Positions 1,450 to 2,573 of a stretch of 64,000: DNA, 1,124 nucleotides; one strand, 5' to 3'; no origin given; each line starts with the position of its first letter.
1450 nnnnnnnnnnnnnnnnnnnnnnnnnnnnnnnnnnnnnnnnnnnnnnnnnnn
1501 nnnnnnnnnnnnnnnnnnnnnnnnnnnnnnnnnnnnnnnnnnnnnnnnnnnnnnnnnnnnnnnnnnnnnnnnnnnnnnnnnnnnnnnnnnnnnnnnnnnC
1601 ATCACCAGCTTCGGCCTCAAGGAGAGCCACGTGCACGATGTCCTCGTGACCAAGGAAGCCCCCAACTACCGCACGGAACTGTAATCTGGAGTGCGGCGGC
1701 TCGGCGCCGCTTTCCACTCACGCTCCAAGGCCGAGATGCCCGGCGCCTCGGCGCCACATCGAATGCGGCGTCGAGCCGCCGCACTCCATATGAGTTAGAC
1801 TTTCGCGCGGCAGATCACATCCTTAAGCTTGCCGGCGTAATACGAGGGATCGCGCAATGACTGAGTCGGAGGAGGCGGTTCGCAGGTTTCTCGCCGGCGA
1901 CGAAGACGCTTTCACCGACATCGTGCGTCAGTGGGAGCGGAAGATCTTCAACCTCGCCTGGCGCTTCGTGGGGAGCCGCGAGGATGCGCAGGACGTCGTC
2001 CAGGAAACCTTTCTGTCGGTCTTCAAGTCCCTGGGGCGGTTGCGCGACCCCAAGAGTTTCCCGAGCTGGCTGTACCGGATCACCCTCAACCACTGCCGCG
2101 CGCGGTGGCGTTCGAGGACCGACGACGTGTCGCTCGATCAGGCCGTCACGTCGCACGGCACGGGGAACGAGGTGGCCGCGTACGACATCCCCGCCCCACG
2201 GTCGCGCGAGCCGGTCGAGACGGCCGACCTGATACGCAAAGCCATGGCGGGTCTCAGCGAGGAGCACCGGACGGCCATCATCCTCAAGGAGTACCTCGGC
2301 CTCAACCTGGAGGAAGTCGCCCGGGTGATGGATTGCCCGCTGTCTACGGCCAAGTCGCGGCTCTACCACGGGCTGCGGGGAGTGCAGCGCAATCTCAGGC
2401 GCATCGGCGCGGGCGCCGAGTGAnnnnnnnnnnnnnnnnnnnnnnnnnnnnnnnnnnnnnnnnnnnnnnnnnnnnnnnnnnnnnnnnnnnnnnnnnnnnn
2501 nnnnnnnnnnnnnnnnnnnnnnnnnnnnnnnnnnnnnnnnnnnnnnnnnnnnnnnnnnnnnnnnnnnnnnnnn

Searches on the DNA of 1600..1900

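Call 78: search_rna_families(source=window, start=1600, end=1900, threshold=evalue, max_evalue=1)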
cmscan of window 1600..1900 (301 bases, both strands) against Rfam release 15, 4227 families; matches with E-value up to 1: 4.
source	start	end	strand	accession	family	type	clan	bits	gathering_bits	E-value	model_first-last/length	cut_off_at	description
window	1687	1788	-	RF04159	MIR1437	Gene; miRNA;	-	35.2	168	0.00014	1-192/192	no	MIR1437 microRNA precursor family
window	1685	1790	+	RF03878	mir-B6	Gene; miRNA;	-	32.4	89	0.0088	1-83/83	no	mir-B6 microRNA precursor family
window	1685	1790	-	RF03878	mir-B6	Gene; miRNA;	-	32.1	89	0.01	1-83/83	no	mir-B6 microRNA precursor family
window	1684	1792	-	RF03677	mir-1304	Gene; miRNA;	-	25.5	90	0.0053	1-87/87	no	mir-1304 microRNA precursor family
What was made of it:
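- On Curated structured RNA family (Rfam 15): Only sub-threshold miRNA-hairpin models at 1684-1792 (call 78).
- At a lax threshold only generic long-hairpin (miRNA precursor) models match, far below threshold (call 78).
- Tried and rejected: At a lax E-value only generic long-hairpin miRNA models matched, far below threshold (call 78).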

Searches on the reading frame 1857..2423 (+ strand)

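Call 65: search_protein_families(library=pfam, proteins=[window:1857-2423:+], max_evalue=0.001)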
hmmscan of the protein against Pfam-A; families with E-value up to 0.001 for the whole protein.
window:1857-2423:+ (188 aa): 4 families
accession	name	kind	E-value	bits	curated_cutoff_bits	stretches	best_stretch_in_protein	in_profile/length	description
PF04542.20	Sigma70_r2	-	4.4e-17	62.1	24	1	22-87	1-68/71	Sigma-70 region 2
PF08281.18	Sigma70_r4_2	-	1.3e-10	41.2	25.7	1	125-174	3-52/54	Sigma-70, region 4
PF04545.22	Sigma70_r4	-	1.3e-06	28.3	24.1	1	129-174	1-46/50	Sigma-70, region 4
PF07638.17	Sigma70_ECF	-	0.00018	21.9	21.1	0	13-169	13-172/185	ECF sigma factor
